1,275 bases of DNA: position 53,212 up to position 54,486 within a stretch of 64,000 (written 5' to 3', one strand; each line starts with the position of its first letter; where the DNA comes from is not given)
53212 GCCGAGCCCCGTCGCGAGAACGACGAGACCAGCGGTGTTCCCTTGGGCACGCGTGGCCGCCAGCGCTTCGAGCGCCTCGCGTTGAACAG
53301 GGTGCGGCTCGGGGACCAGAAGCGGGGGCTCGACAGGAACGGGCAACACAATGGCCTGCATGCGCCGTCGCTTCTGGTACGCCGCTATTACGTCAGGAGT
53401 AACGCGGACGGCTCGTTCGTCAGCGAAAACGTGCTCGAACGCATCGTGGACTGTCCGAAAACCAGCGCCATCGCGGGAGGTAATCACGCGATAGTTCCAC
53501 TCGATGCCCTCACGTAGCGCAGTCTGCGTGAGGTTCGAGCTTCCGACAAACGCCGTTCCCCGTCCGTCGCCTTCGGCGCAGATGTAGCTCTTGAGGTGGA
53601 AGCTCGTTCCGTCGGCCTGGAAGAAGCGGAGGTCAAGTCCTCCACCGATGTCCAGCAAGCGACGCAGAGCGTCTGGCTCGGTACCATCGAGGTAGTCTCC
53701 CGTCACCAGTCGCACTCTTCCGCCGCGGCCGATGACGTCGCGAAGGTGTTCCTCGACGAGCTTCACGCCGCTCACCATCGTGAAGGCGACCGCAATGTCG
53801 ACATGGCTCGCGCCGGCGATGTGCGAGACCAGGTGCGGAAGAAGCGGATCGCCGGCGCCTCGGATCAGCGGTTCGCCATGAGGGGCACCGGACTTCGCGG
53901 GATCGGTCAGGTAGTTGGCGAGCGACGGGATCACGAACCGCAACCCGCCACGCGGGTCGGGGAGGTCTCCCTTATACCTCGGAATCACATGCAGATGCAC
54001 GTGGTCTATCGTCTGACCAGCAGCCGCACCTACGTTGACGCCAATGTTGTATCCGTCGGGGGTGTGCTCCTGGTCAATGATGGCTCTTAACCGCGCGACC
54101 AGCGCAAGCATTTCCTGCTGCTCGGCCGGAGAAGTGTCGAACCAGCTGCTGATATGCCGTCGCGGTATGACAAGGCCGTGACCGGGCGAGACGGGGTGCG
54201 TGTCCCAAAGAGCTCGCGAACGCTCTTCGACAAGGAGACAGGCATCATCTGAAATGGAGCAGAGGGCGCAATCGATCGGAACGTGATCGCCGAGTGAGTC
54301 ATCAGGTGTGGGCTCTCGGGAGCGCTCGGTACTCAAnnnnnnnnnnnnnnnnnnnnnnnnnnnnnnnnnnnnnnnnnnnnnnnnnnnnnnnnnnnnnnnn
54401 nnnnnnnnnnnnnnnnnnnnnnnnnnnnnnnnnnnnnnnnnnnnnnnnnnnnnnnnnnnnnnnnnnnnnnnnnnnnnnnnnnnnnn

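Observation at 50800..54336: SauUSI-type PLD-helicase-DUF3427 restriction architecture with an N-terminal histidine-triad (HIT) domain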

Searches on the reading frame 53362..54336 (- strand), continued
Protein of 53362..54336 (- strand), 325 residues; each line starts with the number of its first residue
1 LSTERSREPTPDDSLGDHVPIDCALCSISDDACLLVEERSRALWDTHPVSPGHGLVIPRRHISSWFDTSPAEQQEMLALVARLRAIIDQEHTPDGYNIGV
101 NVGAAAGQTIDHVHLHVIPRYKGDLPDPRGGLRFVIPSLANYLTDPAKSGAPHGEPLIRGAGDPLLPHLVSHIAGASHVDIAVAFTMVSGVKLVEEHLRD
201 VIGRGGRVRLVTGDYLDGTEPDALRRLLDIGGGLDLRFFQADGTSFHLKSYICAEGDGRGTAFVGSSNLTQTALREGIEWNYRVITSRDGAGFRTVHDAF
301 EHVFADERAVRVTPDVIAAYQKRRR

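Call 66: search_protein_families(library=pfam, proteins=[L044:6402-7943:+, L049:1579-3315:+, L056:8452-9732:+, L063:5389-6603:+, L068:6209-7507:+, L071:6440-8485:+, L080:4401-5852:+, L075:860-2707:+, L046:5936-7081:+, L044:8402-8821:+], max_evalue=0.001)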
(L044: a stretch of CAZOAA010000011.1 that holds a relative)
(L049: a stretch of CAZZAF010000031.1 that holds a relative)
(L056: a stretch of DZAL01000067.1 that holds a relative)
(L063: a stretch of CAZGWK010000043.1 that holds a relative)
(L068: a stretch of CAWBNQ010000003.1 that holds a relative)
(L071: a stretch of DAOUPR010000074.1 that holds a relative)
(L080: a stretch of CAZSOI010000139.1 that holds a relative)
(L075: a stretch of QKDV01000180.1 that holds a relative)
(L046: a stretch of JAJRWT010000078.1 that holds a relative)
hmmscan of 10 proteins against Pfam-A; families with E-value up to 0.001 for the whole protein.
L044:6402-7943:+ (513 aa): 35 families (the best 25 are shown)
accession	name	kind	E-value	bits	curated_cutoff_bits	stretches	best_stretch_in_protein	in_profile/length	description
PF00005.33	ABC_tran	-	5.6e-65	218.5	25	2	290-436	2-137/137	ABC transporter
PF02463.25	SMC_N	-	1.2e-17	64.5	40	2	291-476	17-207/220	RecF/RecN/SMC N terminal domain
PF13401.12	AAA_22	-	1.1e-14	55.3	27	2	298-465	4-122/130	AAA domain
PF13304.12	AAA_21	-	1.1e-10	42.5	27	0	140-209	232-303/304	AAA domain, putative AbiEii toxin, Type IV TA system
PF01078.27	Mg_chelatase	-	2.4e-08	34.1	20.3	0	285-344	8-67/207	Magnesium chelatase, subunit ChlI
PF13555.12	AAA_29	-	3.9e-08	33.4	27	0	290-321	15-44/61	P-loop containing region of AAA domain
PF08352.17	oligo_HPY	-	4.7e-08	33.7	27.1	0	488-511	2-25/65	Oligopeptide/dipeptide transporter, C-terminal region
PF13191.12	AAA_16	-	3.6e-07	31.3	32.6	1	298-345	23-66/167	AAA ATPase domain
PF20720.3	nSTAND3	-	5.1e-07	30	27.2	1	289-325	7-43/155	Novel STAND NTPase 3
PF03193.22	RsgA_GTPase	-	6.7e-07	29.7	30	0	285-333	93-140/174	RsgA GTPase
PF05729.18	NACHT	-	1.3e-06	28.8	26.7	0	302-323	3-24/167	NACHT domain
PF24883.2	NPHP3_N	-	4.7e-06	27.3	24.8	0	299-326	22-49/164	Nephrocystin 3, N-terminal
PF00004.35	AAA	-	4.9e-06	27.5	21.2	0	304-339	3-37/131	ATPase family associated with various cellular activities (AAA)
PF00931.28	NB-ARC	-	4.9e-06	26.4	23.5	0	299-328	18-47/248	NB-ARC domain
PF01935.23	DUF87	-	1.2e-05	26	23.2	0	302-323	26-47/220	Helicase HerA, central domain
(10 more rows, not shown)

L049:1579-3315:+ (578 aa): 4 families
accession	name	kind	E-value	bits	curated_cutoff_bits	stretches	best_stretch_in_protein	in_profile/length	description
PF00488.27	MutS_V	-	6.1e-08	33.3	30.2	1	389-473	1-87/188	MutS domain V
PF13304.12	AAA_21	-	1e-05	26.2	27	0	389-414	2-27/304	AAA domain, putative AbiEii toxin, Type IV TA system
PF13401.12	AAA_22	-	3.5e-05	24.6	27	1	384-502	3-121/130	AAA domain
PF13173.12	AAA_14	-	0.0006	20.3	27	0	386-510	2-105/129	AAA domain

L056:8452-9732:+ (426 aa): 3 families
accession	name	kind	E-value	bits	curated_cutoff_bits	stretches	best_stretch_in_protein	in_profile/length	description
PF03721.20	UDPG_MGDP_dh_N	-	1.2e-31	110.2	27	1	8-181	2-181/187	UDP-glucose/GDP-mannose dehydrogenase family, NAD binding domain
PF00984.24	UDPG_MGDP_dh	-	1.2e-26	93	25.4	1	203-291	2-93/94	UDP-glucose/GDP-mannose dehydrogenase family, central domain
PF03720.21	UDPG_MGDP_dh_C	-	8.6e-26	90.8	30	1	318-417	1-101/103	UDP-glucose/GDP-mannose dehydrogenase family, UDP binding domain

L063:5389-6603:+ (404 aa): 0 families

L068:6209-7507:+ (432 aa): 3 families
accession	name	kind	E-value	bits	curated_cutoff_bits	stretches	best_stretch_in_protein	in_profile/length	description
PF00113.28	Enolase_C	-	1.7e-131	438.4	21.5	1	150-429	3-290/296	Enolase, C-terminal TIM barrel domain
PF03952.21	Enolase_N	-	3.9e-60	202.2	35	1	13-143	1-131/131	Enolase, N-terminal domain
PF13378.12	MR_MLE_C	-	0.00054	20.2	29.4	1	276-389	58-167/219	Enolase C-terminal domain-like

L071:6440-8485:+ (681 aa): 4 families
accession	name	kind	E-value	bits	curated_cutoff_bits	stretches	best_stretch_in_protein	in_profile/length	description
PF19583.5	ODP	-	4.7e-67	226.1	27.2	1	26-214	1-194/194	ODP family beta lactamase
PF00072.30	Response_reg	-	7e-20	71.7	30.2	1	556-664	1-107/111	Response regulator receiver domain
PF00753.33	Lactamase_B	-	2.4e-15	57.4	22.7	1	25-213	3-196/196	Metallo-beta-lactamase superfamily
PF00990.26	GGDEF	-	1.1e-13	51.7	23.8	1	380-538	5-160/161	Diguanylate cyclase, GGDEF domain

L080:4401-5852:+ (483 aa): 3 families
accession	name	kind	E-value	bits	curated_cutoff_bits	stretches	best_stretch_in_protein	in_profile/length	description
PF00111.32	Fer2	-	1.2e-13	51.2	21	1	157-232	1-75/77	2Fe-2S iron-sulfur cluster binding domain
PF00175.26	NAD_binding_1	-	6.2e-05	24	22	1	366-463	2-106/109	Oxidoreductase NAD-binding domain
PF00970.30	FAD_binding_6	-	0.00051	20.8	21.1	1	260-353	5-97/99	Oxidoreductase FAD-binding domain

L075:860-2707:+ (616 aa): 2 families
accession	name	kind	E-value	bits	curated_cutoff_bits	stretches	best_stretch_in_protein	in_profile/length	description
PF02867.20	Ribonuc_red_lgC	-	7.1e-131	437.8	23.9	2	84-396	1-345/523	Ribonucleotide reductase, barrel domain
PF00317.26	Ribonuc_red_lgN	-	1.6e-16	60.5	28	1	23-81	10-77/77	Ribonucleotide reductase, all-alpha domain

L046:5936-7081:+ (381 aa): 0 families

L044:8402-8821:+ (139 aa): 1 family
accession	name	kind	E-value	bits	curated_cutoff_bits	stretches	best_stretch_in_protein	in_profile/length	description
PF01894.22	UPF0047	-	1.1e-34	119.5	27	1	20-135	2-116/117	Uncharacterised protein family UPF0047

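Call 68: search_protein_families(library=ncbifam, proteins=[L047:7929-8381:+, L047:8378-9421:+, L047:9609-10733:+], max_evalue=0.001)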
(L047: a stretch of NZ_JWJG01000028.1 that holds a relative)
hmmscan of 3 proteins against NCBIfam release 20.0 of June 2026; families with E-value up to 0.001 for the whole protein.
L047:7929-8381:+ (150 aa): 3 families
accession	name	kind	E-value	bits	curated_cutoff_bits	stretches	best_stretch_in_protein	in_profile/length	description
NF052622.1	ATPAdlTfActino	equivalog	1.2e-16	60.7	290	1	37-128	54-146/176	ATP adenylyltransferase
NF045834.1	M_plasma_HinT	exception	7.9e-16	58.8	130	1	35-124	12-101/102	histidine triad protein HinT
NF007965.0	PRK10687.1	equivalog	1.1e-09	38.4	206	1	32-122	14-105/119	purine nucleoside phosphoramidase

L047:8378-9421:+ (347 aa): 0 families

L047:9609-10733:+ (374 aa): 0 families

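Call 75: find_related_loci(query=A1, collection=viral_contigs, flank=5000)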
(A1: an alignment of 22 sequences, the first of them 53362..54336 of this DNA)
Query A1 (325 aa) in viral_contigs; peptide patterns used: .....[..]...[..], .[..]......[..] (x = any residue, [..] = any of these).
18 stretches matched a pattern, but none encodes a relative of the query by tblastn (E <= 1e-3).

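Call 89: search_solved_structures(query=L047:9609-10733:+, max_evalue=0.01)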
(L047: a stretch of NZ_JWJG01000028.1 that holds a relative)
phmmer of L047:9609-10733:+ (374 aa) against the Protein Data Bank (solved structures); distinct sequences matched with E-value up to 0.01: 1.
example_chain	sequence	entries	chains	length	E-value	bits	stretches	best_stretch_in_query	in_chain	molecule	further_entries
5zmm_A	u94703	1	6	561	2.7e-05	26.9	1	6-81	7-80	Uncharacterized protein McrA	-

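Call 90: search_solved_structures(query=L047:8378-9421:+, max_evalue=0.01)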
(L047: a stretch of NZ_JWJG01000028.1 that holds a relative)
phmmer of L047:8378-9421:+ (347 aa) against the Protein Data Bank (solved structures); distinct sequences matched with E-value up to 0.01: 0.

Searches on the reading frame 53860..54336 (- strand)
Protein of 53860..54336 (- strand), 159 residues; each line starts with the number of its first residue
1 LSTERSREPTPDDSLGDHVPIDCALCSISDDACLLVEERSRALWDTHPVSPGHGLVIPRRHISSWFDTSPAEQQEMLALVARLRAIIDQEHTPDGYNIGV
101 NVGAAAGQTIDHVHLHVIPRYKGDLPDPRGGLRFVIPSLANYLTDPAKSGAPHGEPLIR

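Call 34: search_solved_structures(query=window:53860-54336:-, max_evalue=1e-8, show_alignments=5)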
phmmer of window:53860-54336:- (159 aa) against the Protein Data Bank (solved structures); distinct sequences matched with E-value up to 1e-8: 26.
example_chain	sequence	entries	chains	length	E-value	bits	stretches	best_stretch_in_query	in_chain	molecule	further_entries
6af2_A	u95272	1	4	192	4.3e-17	65.6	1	30-126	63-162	HIT domain-containing protein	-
3wo5_A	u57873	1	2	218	6.7e-17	65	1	25-126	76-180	AP-4-A phosphorylase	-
3ano_A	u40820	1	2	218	1.7e-16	63.7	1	25-126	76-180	AP-4-A phosphorylase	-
2eo4_A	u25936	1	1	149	2.8e-16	63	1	34-127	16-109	150aa long hypothetical histidine triad nucleotide-binding protein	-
3o0m_A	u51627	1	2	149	1e-15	61.2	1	22-125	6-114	HIT family protein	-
3imi_A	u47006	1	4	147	5.4e-15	58.8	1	17-122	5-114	HIT family protein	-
9uch_A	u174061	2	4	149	2.2e-13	53.6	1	33-125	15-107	Bis(5'-adenosyl)-triphosphatase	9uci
3oj7_A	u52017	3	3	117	4.3e-13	52.6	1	23-119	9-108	Putative histidine triad family protein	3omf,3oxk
7p8p_A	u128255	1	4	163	5.4e-13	52.3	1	26-125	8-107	Bis(5'-adenosyl)-triphosphatase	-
1fhi_A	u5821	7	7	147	6.4e-13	52.1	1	33-125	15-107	FRAGILE HISTIDINE TRIAD PROTEIN | FRAGILE HISTIDINE PROTEIN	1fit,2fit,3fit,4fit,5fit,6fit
1y23_A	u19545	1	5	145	1.4e-12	50.9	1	22-124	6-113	Histidine triad protein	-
3ksv_A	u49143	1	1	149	2.3e-12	50.3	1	18-121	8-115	Uncharacterized protein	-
1ems_A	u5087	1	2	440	2.4e-12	50.2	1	43-127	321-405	NIT-FRAGILE HISTIDINE TRIAD FUSION PROTEIN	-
2fhi_A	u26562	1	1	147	5.8e-12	49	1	33-125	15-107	FRAGILE HISTIDINE TRIAD PROTEIN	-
3l7x_A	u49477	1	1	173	4.9e-11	45.9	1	18-122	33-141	Putative Hit-like protein involved in cell-cycle regulation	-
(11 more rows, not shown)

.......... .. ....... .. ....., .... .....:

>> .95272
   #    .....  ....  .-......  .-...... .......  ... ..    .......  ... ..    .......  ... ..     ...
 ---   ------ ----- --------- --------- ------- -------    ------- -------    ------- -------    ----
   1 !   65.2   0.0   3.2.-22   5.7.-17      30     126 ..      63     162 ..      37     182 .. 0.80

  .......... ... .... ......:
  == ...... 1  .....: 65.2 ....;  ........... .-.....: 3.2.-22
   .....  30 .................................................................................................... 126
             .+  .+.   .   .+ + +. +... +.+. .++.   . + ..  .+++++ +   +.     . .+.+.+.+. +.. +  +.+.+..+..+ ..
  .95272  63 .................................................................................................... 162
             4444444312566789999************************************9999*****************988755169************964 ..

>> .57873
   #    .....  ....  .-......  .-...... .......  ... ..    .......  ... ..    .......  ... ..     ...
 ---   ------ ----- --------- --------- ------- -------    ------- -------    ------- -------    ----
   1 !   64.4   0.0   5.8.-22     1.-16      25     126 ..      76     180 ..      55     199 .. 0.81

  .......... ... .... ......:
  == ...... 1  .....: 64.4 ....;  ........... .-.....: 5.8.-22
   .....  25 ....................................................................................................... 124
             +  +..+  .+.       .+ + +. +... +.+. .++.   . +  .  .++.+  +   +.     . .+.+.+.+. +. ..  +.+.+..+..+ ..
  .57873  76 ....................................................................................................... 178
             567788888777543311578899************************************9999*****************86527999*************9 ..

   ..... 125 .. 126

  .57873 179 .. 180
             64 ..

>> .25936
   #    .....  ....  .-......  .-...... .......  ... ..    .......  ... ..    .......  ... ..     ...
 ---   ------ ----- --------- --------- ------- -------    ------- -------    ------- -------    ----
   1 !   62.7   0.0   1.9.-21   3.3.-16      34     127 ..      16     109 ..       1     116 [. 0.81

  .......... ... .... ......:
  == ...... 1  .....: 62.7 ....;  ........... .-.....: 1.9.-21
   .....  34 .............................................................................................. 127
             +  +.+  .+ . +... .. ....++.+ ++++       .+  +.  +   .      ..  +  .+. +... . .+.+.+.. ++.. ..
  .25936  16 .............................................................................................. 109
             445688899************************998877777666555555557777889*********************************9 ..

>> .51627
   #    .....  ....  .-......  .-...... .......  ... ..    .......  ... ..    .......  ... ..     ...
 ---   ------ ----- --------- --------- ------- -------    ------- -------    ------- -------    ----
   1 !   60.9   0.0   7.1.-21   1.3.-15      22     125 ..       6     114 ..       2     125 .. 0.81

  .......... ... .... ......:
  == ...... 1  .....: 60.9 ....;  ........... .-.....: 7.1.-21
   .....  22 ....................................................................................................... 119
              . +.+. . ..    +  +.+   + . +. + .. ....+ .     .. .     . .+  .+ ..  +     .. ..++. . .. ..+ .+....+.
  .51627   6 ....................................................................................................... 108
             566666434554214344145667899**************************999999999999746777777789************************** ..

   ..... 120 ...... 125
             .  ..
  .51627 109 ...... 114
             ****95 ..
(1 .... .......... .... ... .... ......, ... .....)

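Call 51: search_protein_representatives(protein=window:53887-54285:-)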
Query: 133 residues. Proteins with E-value up to 0.001 (for the whole library): 10725; up to 1e-10: 3015; up to 1e-30: 167. The best 150 are listed.
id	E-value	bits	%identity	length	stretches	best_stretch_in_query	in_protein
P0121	4.2e-50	185.5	60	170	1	5-130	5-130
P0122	4.2e-41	156.4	56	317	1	5-128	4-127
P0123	1.7e-40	154.4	53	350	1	5-128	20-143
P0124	2.3e-39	150.7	52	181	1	8-127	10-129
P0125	3.7e-39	150.1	54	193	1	3-127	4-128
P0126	9.6e-39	148.7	51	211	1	4-128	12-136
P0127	2.3e-38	147.5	53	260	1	5-126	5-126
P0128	3.3e-38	147.0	54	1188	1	6-133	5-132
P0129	3.4e-38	146.9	51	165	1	5-128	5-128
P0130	3.4e-38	146.9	51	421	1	5-130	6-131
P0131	6.9e-38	146.0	58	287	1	25-129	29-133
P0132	8.3e-38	145.7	49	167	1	2-130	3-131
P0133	9.3e-38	145.5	52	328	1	6-130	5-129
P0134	2.0e-37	144.4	57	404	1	19-131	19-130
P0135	2.3e-37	144.3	52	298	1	5-126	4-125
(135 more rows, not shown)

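Call 58: search_protein_families(library=pfam, alignment_id=A5, max_evalue=0.001)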
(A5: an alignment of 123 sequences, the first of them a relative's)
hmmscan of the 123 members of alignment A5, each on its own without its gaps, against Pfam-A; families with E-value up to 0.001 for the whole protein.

A. member 1, P0121 (170 aa): 2 families
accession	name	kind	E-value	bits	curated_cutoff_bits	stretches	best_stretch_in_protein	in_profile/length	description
PF01230.28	HIT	-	4.7e-21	75.7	21.5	1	12-104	4-96/98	HIT domain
PF11969.13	DcpS_C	-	3.3e-10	40.9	24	1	22-101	22-100/114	Scavenger mRNA decapping enzyme C-term binding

B. families by the number of members that match (of 123 scanned): 29 families (the first 25 are shown)
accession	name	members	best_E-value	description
PF01230.28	HIT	123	7.8e-31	HIT domain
PF11969.13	DcpS_C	122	1.3e-15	Scavenger mRNA decapping enzyme C-term binding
PF13091.12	PLDc_2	25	1.8e-09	PLD-like domain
PF04851.21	ResIII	21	1.3e-36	Type III restriction enzyme, res subunit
PF00271.37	Helicase_C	13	5.2e-15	Helicase conserved C-terminal domain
PF00270.35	DEAD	13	3e-11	DEAD/DEAH box helicase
PF18766.7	SWI2_SNF2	6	2.3e-11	SWI2/SNF2 ATPase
PF04677.20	CwfJ_C_1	6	1e-06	Protein similar to CwfJ C-terminus 1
PF11907.13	DUF3427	3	6.2e-24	Domain of unknown function (DUF3427)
PF00717.28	Peptidase_S24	3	3.2e-09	Peptidase S24-like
PF09565.16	RE_NgoFVII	3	2.8e-06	NgoFVII restriction endonuclease N-terminal PLD domain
PF02744.22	GalP_UDP_tr_C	3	4.4e-06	Galactose-1-phosphate uridyl transferase, C-terminal domain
PF13395.12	HNH_4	2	5.1e-08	HNH endonuclease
PF00176.29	SNF2-rel_dom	2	0.00053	SNF2-related domain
PF03457.19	HA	1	7.9e-31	Helicase associated domain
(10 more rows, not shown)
